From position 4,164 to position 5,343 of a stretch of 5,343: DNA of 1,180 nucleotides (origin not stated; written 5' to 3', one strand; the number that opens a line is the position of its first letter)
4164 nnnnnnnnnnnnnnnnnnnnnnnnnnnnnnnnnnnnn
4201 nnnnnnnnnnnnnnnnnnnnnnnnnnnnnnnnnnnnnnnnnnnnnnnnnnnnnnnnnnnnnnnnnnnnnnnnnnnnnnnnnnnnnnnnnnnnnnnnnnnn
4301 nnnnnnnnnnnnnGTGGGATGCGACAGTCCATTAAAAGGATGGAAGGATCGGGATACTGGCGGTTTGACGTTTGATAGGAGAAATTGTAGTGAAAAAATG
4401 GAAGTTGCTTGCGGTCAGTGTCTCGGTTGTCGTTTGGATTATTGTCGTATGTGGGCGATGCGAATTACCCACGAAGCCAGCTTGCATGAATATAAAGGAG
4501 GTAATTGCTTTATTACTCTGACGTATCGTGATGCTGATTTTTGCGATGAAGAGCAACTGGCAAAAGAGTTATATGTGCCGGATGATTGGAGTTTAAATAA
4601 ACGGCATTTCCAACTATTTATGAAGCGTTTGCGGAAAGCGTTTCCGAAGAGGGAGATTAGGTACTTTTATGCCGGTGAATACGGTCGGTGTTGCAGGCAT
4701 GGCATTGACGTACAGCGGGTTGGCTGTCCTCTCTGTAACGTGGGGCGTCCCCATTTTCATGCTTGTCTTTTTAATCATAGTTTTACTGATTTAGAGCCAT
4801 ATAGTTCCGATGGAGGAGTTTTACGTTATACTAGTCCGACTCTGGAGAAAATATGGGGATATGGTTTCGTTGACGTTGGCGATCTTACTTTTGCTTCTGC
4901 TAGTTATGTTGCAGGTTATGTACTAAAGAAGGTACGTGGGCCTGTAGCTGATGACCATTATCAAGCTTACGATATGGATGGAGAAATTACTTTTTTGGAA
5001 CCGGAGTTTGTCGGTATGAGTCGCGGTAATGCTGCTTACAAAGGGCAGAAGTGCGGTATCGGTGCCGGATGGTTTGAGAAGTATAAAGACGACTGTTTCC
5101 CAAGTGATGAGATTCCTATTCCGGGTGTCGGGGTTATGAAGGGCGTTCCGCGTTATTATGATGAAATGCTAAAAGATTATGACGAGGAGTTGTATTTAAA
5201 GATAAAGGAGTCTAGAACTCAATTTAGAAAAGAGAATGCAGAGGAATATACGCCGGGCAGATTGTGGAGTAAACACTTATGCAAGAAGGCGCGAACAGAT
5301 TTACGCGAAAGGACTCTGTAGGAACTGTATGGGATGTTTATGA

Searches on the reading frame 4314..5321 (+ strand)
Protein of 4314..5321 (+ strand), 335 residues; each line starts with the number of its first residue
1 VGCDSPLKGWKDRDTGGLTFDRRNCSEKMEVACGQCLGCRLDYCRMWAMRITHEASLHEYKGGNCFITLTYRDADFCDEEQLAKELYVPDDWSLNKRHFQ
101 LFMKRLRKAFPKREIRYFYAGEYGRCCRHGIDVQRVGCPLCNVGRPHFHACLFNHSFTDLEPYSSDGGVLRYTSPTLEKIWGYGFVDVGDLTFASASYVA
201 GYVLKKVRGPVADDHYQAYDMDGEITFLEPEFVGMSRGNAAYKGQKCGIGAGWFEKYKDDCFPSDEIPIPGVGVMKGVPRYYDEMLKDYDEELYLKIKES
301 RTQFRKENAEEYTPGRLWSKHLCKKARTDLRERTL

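Call 7: find_related_loci(query=window:4314-5321:+, collection=viral_contigs, flank=3000)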
Query window:4314-5321:+ (335 aa) in viral_contigs; peptide patterns used: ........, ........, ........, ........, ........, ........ (x = any residue, [..] = any of these).
69 stretches matched a pattern; 55 encode a relative of the query (tblastn E <= 1e-3); 55 distinct loci.
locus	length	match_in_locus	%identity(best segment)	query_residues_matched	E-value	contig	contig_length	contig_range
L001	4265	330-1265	41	1-334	2e-68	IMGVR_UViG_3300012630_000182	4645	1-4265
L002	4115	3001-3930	40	1-335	1e-65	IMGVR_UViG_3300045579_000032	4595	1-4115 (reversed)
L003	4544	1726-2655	39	1-335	4e-64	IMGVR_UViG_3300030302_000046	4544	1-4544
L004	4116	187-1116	38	1-335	9e-64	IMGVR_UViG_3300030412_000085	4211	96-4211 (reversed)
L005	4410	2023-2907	40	3-335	6e-63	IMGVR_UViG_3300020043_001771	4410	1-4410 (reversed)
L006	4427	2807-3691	40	3-335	6e-63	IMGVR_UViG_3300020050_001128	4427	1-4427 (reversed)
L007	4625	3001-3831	41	13-335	7e-63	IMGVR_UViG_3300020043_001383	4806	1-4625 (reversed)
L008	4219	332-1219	39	1-335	2e-62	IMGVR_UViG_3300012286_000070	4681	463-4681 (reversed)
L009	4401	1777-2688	40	1-334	3e-62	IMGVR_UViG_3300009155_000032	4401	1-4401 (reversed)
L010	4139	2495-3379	40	3-335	2e-62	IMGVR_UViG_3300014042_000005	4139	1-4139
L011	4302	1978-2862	40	3-335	3e-62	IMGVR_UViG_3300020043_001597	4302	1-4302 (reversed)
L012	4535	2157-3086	38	1-335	6e-62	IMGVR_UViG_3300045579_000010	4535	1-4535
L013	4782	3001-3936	41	1-335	1e-61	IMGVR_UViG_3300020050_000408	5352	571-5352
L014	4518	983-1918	40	1-335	4e-61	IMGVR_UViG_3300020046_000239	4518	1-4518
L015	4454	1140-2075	40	1-335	4e-60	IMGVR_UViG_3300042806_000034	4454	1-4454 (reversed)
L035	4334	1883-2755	35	1-335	1e-56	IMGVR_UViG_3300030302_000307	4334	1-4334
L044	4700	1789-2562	39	1-301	4e-53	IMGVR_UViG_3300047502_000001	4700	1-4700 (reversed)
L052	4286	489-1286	36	27-301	3e-43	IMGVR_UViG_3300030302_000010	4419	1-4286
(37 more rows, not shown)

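Call 73: search_protein_families(library=phrogs, proteins=[L044:652-948:+, L052:2688-3134:+, L035:1773-2027:+], max_evalue=0.1)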
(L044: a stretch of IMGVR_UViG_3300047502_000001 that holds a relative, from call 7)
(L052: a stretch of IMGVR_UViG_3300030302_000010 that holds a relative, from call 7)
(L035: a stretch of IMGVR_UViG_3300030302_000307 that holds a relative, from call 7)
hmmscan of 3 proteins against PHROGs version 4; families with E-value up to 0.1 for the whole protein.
L044:652-948:+ (98 aa): 1 family
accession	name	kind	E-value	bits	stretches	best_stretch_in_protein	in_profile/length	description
phrog_8599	-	unknown function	0.00021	22.4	1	2-96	29-116/147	-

L052:2688-3134:+ (148 aa): 0 families

L035:1773-2027:+ (84 aa): 0 families

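Call 74: search_protein_families(library=pfam, proteins=[L044:652-948:+, L052:2688-3134:+, L035:1773-2027:+], max_evalue=0.1)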
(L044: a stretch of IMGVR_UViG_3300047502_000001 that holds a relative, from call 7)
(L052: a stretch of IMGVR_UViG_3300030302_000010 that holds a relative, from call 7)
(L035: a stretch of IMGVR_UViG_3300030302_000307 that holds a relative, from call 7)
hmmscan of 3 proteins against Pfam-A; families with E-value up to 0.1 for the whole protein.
L044:652-948:+ (98 aa): 0 families

L052:2688-3134:+ (148 aa): 1 family
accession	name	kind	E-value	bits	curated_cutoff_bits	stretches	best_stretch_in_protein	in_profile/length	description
PF20858.2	Pgp3_N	-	0.019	15.5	27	1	12-42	28-58/68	Immunodominant antigen Pgp3, N-terminal domain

L035:1773-2027:+ (84 aa): 0 families
